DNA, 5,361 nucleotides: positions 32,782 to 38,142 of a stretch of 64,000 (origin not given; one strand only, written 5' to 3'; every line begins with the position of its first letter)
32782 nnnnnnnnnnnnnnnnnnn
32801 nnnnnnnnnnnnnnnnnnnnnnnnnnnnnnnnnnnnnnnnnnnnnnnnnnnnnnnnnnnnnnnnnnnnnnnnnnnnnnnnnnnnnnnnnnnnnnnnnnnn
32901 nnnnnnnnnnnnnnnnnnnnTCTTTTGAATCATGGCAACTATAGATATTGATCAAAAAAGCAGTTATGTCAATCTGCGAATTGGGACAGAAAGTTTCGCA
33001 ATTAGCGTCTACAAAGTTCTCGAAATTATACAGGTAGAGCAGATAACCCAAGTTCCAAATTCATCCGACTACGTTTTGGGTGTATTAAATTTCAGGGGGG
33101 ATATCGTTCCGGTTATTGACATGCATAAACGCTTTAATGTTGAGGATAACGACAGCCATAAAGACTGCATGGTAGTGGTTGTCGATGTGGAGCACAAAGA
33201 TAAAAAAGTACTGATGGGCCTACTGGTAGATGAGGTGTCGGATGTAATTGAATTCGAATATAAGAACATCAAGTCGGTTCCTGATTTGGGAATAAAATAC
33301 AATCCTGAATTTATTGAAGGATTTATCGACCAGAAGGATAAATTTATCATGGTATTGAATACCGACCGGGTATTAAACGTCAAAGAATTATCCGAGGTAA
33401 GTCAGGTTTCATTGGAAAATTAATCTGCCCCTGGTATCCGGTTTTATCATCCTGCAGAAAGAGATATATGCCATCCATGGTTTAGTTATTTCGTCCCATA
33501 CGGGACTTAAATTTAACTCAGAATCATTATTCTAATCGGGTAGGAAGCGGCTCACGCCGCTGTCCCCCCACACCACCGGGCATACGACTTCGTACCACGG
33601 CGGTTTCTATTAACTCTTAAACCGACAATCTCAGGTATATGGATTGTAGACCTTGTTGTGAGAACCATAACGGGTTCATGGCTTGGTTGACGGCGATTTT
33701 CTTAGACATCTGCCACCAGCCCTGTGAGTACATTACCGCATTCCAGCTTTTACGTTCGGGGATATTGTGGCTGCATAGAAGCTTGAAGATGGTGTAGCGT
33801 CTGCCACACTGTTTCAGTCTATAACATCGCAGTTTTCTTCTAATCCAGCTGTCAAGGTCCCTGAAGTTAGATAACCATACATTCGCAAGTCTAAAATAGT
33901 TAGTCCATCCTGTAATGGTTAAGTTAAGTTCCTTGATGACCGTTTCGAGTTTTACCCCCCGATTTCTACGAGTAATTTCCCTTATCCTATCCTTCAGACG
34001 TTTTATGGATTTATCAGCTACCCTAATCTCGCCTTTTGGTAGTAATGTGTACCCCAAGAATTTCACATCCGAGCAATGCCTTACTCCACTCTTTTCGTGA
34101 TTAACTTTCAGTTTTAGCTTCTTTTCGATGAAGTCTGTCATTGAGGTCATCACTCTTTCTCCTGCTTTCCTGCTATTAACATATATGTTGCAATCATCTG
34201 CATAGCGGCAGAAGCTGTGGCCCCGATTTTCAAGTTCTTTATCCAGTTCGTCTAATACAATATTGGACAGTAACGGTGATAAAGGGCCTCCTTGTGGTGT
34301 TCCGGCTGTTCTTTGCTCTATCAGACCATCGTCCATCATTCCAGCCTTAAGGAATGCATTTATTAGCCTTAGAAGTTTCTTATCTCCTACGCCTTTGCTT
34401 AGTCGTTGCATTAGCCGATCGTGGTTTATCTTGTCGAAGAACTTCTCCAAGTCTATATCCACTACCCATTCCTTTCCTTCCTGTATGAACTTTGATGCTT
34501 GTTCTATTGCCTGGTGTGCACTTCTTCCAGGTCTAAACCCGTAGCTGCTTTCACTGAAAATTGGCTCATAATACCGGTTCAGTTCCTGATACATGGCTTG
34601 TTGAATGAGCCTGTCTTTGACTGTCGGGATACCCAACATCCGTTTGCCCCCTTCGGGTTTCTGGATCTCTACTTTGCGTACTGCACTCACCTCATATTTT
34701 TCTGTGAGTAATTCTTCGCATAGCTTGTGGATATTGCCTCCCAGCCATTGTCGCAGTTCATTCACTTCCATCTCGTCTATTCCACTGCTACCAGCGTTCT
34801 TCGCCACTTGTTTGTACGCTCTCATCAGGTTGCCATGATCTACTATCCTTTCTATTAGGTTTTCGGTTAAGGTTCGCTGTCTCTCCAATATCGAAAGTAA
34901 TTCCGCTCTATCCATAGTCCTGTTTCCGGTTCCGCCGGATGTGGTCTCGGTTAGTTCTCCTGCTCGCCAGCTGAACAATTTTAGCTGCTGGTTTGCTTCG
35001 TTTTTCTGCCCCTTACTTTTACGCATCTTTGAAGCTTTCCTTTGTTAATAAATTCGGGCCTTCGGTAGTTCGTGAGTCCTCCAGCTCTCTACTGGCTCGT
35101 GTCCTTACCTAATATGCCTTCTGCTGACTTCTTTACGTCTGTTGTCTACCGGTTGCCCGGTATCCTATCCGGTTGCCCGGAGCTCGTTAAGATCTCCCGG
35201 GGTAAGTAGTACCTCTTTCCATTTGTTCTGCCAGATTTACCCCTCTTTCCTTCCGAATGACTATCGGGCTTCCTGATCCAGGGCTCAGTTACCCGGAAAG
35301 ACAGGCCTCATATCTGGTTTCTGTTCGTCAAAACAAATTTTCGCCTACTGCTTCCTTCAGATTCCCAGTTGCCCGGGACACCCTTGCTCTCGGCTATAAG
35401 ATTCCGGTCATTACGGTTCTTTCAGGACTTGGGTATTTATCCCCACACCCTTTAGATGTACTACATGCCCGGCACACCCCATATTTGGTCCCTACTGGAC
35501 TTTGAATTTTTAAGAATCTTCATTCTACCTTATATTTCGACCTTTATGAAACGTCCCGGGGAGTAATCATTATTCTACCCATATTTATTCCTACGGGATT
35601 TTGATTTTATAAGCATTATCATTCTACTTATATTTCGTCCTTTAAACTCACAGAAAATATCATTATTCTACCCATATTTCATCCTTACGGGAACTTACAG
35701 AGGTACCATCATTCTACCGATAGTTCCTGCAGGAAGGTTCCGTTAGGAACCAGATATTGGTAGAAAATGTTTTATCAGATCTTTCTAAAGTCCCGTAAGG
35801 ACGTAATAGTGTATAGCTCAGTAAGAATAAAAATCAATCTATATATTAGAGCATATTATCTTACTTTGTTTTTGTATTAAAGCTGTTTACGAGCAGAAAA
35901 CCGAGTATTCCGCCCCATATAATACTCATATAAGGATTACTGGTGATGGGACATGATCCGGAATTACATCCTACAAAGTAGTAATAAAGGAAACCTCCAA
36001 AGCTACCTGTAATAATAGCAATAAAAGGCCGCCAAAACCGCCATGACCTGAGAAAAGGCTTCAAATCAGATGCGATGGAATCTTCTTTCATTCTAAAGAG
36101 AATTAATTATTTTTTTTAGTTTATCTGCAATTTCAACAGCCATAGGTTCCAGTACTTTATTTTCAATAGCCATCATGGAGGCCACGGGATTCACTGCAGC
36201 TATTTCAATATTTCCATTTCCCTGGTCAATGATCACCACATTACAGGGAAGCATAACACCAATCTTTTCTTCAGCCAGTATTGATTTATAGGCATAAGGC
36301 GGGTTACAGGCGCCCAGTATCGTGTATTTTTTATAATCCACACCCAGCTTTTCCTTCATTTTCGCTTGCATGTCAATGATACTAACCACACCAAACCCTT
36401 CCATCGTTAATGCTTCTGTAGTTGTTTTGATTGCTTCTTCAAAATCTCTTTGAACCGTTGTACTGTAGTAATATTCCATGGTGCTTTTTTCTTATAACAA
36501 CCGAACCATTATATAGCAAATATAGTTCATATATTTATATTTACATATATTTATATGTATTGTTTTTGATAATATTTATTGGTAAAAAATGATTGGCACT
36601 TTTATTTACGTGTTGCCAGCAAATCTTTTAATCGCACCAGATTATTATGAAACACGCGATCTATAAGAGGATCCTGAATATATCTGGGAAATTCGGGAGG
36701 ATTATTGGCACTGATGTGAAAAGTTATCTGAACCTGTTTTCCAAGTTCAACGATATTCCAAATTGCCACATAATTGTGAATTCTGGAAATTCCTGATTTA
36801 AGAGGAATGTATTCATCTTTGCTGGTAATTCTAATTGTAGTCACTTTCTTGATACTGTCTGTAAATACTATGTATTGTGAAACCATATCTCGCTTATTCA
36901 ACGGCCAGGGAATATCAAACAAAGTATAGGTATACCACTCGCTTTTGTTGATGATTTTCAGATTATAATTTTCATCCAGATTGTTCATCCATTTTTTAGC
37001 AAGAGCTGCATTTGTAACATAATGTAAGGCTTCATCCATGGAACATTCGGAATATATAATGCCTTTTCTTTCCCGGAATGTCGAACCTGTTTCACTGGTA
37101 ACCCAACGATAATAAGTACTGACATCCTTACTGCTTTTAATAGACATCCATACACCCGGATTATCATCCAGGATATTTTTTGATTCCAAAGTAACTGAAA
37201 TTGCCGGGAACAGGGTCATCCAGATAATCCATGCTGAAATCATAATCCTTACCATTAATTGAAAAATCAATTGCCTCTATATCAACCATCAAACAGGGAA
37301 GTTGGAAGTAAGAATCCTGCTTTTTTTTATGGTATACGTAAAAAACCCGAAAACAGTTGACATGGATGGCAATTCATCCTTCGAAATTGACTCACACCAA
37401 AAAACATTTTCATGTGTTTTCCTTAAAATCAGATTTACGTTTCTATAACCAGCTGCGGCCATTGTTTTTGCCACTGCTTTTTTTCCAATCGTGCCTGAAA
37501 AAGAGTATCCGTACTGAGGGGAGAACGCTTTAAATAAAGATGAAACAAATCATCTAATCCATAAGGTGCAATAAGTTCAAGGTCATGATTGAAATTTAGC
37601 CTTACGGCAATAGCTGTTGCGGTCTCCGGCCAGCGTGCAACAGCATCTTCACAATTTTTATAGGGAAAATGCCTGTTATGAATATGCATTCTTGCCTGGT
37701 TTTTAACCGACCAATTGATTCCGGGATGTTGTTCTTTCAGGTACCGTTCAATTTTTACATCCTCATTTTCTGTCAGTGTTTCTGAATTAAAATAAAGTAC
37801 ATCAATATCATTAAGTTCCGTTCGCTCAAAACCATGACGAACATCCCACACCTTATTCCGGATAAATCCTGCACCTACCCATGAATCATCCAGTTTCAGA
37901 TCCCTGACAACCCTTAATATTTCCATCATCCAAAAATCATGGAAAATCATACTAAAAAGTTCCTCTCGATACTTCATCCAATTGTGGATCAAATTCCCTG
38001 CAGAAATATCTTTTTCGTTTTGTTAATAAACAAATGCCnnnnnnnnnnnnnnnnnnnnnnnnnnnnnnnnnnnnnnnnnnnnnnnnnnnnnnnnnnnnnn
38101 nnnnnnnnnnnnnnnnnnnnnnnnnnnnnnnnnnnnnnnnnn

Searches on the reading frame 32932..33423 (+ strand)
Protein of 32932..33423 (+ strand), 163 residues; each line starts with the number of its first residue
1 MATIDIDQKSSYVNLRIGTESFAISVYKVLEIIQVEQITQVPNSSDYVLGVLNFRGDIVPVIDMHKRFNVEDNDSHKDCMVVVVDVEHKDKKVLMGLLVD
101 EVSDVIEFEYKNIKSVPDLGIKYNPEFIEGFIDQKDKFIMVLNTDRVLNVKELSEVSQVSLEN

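Call 11: search_protein_families(library=pfam, proteins=[window:32932-33423:+], max_evalue=0.001)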
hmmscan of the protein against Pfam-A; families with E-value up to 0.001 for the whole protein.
window:32932-33423:+ (163 aa): 1 family
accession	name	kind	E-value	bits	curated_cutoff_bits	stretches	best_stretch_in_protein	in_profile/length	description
PF01584.24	CheW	-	1.9e-32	112.2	23.5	1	12-150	2-136/138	CheW-like domain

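Call 75: search_protein_families(library=ncbifam, proteins=[window:32932-33423:+], max_evalue=0.00001)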
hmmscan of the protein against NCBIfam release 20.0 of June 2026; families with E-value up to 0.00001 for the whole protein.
window:32932-33423:+ (163 aa): 1 family
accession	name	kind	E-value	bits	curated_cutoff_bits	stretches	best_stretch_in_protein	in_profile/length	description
NF007903.0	PRK10612.1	equivalog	2.8e-22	79.2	260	1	12-159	19-162/167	chemotaxis protein CheW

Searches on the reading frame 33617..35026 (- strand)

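Call 11: search_protein_families(library=pfam, proteins=[window:33617-35026:-], max_evalue=0.001)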
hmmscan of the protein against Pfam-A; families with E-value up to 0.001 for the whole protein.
window:33617-35026:- (469 aa): 2 families
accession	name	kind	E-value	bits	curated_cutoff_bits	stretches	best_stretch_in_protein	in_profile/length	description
PF00078.32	RVT_1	-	7.2e-45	153.6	29.6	1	121-328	1-205/205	Reverse transcriptase (RNA-dependent DNA polymerase)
PF08388.16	GIIM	-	1.5e-17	63.8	23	1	341-410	1-72/80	Group II intron, maturase-specific domain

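Call 75: search_protein_families(library=ncbifam, proteins=[window:33617-35026:-], max_evalue=0.00001)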
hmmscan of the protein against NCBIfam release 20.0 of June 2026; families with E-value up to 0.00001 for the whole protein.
window:33617-35026:- (469 aa): 7 families
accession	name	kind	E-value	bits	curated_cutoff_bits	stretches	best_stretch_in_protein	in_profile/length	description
TIGR04416.1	group_II_RT_mat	equivalog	2.3e-124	415.1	300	1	66-406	3-352/353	group II intron reverse transcriptase/maturase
NF038233.2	retron_St85_RT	exception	7.9e-25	87.7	235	1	115-377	24-272/289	retron St85 family RNA-directed DNA polymerase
NF041746.1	Drt2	equivalog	9.4e-19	67.9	390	1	238-353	219-345/416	antiviral reverse transcriptase Drt2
NF041747.1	Drt3a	equivalog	3.8e-17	62.7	200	1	100-351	38-295/412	antiviral reverse transcriptase Drt3a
NF038237.1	retron_Ec67_fus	exception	1.5e-16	59.9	450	1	89-302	11-227/572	retron Ec67 family RNA-directed DNA polymerase/endonuclease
NF042941.1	Retron_TIR_antiphage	equivalog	5.7e-16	58.4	600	1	115-303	28-205/464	TIR domain-containing anti-phage reverse transcriptase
NF041749.1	Drt4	equivalog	4e-10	39.3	450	1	236-316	188-267/489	antiviral reverse transcriptase Drt4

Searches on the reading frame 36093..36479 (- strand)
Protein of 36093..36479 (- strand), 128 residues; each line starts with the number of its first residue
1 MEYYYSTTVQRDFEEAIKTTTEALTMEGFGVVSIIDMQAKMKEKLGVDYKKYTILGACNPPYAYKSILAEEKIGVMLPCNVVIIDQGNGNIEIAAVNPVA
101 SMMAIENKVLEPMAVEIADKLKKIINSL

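Call 14: search_protein_families(library=pfam, proteins=[window:36093-36479:-], max_evalue=0.001)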
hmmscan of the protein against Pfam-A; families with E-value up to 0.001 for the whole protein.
window:36093-36479:- (128 aa): 1 family
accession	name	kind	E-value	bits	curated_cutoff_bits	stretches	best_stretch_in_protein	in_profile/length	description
PF03625.19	DUF302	-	2.2e-22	79.1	23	1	35-98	1-63/63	Domain of unknown function DUF302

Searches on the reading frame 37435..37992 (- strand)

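Call 14: search_protein_families(library=pfam, proteins=[window:37435-37992:-], max_evalue=0.001)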
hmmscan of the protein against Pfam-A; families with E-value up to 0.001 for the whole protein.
window:37435-37992:- (185 aa): 1 family
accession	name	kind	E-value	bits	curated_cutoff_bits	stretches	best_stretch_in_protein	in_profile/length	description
PF06042.17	NTP_transf_6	-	4.4e-56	189.5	25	1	28-183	2-159/159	Nucleotidyltransferase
